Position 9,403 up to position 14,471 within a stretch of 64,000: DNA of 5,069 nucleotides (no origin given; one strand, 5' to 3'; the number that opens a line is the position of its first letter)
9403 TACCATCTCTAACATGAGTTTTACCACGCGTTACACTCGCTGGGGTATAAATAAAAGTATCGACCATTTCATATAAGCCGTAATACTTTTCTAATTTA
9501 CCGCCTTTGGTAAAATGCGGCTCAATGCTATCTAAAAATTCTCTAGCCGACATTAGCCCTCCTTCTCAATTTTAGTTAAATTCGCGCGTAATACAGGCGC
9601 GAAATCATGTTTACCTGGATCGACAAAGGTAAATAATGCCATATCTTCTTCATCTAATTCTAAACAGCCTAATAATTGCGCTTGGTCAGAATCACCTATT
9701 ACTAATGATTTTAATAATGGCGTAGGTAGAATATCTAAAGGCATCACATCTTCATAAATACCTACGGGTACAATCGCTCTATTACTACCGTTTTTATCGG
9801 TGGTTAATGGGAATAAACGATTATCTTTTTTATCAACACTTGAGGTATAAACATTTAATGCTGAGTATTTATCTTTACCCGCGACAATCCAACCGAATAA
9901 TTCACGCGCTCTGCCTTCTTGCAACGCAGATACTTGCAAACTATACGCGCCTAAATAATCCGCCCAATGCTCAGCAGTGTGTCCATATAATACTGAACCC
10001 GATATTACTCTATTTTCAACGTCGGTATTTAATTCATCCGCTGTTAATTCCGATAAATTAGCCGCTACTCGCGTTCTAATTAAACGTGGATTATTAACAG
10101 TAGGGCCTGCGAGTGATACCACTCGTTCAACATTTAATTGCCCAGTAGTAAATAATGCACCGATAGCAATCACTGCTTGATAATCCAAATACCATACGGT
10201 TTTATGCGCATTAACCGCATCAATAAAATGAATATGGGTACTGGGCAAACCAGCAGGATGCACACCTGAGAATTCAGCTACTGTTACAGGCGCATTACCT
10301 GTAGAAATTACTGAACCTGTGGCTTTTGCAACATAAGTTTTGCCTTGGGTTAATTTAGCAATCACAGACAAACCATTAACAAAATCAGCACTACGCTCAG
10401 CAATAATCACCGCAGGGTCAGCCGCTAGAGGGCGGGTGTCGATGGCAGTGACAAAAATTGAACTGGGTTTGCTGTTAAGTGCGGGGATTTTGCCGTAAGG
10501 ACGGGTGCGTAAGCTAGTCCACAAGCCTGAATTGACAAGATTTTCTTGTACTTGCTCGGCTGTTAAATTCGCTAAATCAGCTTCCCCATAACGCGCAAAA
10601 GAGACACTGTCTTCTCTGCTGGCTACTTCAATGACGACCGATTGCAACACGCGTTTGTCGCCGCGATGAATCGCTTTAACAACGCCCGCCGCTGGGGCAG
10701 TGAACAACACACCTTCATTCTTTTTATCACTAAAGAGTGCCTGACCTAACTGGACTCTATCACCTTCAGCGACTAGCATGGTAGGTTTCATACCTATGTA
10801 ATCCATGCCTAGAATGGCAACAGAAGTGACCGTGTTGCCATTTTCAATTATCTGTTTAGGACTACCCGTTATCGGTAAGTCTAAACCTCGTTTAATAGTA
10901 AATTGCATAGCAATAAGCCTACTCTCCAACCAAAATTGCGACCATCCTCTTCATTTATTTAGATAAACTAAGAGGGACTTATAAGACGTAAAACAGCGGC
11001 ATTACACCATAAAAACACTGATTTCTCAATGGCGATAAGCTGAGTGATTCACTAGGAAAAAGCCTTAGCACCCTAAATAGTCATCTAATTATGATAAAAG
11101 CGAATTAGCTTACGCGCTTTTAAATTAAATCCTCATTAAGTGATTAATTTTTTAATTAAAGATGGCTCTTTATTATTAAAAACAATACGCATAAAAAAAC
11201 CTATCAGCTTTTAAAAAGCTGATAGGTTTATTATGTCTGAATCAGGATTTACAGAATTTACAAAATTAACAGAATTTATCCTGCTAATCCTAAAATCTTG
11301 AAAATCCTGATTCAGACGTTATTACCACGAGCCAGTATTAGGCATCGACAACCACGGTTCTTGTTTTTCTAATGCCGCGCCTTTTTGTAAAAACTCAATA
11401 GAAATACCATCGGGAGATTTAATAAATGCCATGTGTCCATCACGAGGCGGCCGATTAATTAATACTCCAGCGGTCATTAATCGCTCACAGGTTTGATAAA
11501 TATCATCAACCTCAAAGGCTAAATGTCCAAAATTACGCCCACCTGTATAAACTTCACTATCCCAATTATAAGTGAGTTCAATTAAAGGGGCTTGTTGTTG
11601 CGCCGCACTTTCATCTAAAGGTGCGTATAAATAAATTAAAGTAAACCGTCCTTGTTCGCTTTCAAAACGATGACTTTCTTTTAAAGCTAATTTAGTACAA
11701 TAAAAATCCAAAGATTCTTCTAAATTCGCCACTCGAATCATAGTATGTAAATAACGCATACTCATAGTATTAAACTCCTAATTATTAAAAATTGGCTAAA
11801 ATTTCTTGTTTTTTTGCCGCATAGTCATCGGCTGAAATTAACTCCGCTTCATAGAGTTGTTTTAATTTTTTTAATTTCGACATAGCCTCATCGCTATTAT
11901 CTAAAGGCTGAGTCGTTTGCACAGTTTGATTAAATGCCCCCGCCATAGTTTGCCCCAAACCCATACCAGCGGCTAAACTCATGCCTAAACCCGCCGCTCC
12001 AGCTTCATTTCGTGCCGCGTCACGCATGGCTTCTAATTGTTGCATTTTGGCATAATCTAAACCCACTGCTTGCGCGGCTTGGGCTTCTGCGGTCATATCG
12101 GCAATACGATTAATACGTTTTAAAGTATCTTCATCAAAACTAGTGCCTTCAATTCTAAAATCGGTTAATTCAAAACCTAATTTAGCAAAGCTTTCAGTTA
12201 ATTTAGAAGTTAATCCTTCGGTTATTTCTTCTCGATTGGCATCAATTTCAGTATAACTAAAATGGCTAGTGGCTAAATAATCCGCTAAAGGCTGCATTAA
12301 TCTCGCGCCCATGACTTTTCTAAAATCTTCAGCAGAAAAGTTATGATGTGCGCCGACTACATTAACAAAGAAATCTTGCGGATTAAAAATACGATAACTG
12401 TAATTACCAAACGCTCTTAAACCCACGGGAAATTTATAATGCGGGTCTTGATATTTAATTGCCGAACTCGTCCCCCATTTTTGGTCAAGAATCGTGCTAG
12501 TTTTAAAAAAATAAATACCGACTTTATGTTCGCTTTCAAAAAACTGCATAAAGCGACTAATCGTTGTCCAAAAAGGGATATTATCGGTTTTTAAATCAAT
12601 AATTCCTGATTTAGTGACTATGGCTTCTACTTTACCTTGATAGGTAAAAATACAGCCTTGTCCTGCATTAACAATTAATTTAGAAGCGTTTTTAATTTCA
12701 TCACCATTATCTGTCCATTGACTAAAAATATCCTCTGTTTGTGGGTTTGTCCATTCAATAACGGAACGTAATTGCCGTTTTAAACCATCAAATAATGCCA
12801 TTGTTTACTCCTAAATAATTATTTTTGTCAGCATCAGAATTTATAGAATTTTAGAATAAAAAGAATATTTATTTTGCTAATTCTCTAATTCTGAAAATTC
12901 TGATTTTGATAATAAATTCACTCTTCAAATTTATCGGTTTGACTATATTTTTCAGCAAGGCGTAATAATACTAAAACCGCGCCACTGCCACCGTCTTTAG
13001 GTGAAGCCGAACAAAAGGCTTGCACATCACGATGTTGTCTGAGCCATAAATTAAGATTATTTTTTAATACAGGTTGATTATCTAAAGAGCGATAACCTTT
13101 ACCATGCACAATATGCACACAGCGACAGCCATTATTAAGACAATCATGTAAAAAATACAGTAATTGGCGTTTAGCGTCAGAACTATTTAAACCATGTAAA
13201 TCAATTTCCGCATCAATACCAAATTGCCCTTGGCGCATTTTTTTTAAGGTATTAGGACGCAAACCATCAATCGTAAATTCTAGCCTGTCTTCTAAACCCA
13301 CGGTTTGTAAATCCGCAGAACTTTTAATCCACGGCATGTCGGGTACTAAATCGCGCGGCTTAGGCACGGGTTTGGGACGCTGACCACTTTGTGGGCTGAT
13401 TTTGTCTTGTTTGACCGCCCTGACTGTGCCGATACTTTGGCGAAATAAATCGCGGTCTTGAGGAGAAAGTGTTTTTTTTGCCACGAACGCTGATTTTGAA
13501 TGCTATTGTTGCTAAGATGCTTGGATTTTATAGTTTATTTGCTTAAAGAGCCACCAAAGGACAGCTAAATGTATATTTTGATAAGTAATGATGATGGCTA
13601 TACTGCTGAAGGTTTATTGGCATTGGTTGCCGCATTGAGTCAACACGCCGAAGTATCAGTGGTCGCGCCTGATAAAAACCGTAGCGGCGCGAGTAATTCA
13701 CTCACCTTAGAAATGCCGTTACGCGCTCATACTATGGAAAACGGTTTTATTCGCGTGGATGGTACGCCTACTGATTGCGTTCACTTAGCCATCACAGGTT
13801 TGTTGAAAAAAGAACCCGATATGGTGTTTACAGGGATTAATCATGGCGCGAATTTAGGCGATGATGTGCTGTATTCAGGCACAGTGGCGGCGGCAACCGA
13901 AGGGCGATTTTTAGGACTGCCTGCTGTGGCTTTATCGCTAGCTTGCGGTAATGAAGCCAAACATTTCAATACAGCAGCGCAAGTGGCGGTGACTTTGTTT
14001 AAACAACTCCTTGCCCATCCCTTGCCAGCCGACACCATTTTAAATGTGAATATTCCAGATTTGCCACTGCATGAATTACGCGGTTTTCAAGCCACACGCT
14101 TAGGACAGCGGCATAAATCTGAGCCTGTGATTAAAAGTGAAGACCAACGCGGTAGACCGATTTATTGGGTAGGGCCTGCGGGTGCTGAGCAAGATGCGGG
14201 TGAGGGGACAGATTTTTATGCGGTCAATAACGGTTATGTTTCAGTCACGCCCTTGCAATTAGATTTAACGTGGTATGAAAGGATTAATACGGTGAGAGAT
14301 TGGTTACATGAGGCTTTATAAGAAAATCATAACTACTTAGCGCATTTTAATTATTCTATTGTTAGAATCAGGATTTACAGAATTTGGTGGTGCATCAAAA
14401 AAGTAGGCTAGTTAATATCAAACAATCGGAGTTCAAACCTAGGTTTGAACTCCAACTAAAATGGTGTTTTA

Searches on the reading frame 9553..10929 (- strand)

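Call 12: search_protein_families(library=pfam, proteins=[window:9553-10929:-], max_evalue=0.001)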
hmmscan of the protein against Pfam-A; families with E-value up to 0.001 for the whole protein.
window:9553-10929:- (458 aa): 4 families
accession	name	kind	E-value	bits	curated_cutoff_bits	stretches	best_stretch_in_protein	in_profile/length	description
PF24836.1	NQRA_2nd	-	1.1e-57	194.7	25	1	122-265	1-145/145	NqrA second alpha/beta domain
PF05896.17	NQRA_N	-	3.3e-39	133.5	25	1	11-102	2-93/94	NqrA N-terminal barrel-sandwich hybrid domain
PF11973.14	NQRA_SLBB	-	6.4e-20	71.8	27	1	270-320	1-50/51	NQRA C-terminal domain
PF13375.12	RnfC_N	-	0.00017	22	25.6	1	23-100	16-96/101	RnfC Barrel sandwich hybrid domain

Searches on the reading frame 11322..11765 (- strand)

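Call 12: search_protein_families(library=pfam, proteins=[window:11322-11765:-], max_evalue=0.001)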
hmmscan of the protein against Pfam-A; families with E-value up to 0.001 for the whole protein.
window:11322-11765:- (147 aa): 2 families
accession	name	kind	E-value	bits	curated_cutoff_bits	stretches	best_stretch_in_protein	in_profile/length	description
PF00903.31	Glyoxalase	-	2.5e-17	63.8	20.6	1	6-125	3-121/121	Glyoxalase/Bleomycin resistance protein/Dioxygenase superfamily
PF13669.12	Glyoxalase_4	-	8.7e-07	29.7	27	1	7-110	2-101/109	Glyoxalase/Bleomycin resistance protein/Dioxygenase superfamily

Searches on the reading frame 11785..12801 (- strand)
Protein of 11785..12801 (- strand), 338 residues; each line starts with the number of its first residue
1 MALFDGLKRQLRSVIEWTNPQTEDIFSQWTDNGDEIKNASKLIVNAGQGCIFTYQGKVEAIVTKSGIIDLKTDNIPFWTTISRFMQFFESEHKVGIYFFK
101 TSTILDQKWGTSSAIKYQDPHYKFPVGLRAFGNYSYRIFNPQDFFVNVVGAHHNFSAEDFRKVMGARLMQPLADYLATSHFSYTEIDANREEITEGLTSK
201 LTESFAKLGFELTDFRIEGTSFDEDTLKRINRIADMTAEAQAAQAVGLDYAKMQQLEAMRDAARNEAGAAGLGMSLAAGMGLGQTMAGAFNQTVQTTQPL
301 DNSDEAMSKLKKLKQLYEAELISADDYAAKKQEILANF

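Call 12: search_protein_families(library=pfam, proteins=[window:11785-12801:-], max_evalue=0.001)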
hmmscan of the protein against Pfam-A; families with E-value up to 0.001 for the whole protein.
window:11785-12801:- (338 aa): 3 families
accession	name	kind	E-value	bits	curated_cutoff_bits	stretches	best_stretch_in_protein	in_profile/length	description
PF13421.11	Band_7_1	-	1.1e-38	133.4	24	1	32-236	7-209/211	SPFH domain-Band 7 family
PF01145.31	Band_7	-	7.2e-09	36.4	23.6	1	126-245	58-170/176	SPFH domain / Band 7 family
PF09851.14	SHOCT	-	1.6e-05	24.9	27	1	309-335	2-28/28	Short C-terminal domain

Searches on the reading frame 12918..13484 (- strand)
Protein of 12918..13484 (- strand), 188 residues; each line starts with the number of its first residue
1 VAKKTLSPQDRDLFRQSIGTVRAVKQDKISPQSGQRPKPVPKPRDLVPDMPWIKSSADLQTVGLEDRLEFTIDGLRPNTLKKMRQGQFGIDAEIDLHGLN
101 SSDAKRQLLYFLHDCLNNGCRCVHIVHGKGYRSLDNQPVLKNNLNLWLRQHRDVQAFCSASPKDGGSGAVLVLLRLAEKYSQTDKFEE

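Call 12: search_protein_families(library=pfam, proteins=[window:12918-13484:-], max_evalue=0.001)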
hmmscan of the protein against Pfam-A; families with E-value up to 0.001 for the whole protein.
window:12918-13484:- (188 aa): 1 family
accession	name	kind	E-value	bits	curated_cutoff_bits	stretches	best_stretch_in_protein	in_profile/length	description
PF01713.27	Smr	-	5.2e-27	94.3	25.7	1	94-175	1-77/77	Smr domain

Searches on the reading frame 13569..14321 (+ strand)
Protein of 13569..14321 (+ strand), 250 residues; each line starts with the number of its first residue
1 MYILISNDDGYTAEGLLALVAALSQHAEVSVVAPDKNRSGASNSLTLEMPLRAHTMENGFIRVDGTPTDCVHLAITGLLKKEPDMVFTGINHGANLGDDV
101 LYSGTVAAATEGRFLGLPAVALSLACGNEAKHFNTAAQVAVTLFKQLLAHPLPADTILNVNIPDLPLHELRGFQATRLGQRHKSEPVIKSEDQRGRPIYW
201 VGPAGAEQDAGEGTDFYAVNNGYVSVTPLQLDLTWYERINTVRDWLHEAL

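Call 12: search_protein_families(library=pfam, proteins=[window:13569-14321:+], max_evalue=0.001)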
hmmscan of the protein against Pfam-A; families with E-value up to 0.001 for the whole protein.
window:13569-14321:+ (250 aa): 1 family
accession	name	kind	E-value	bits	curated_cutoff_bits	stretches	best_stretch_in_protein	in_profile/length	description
PF01975.23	SurE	-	6.2e-64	215.7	22.1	1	3-184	1-188/189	Survival protein SurE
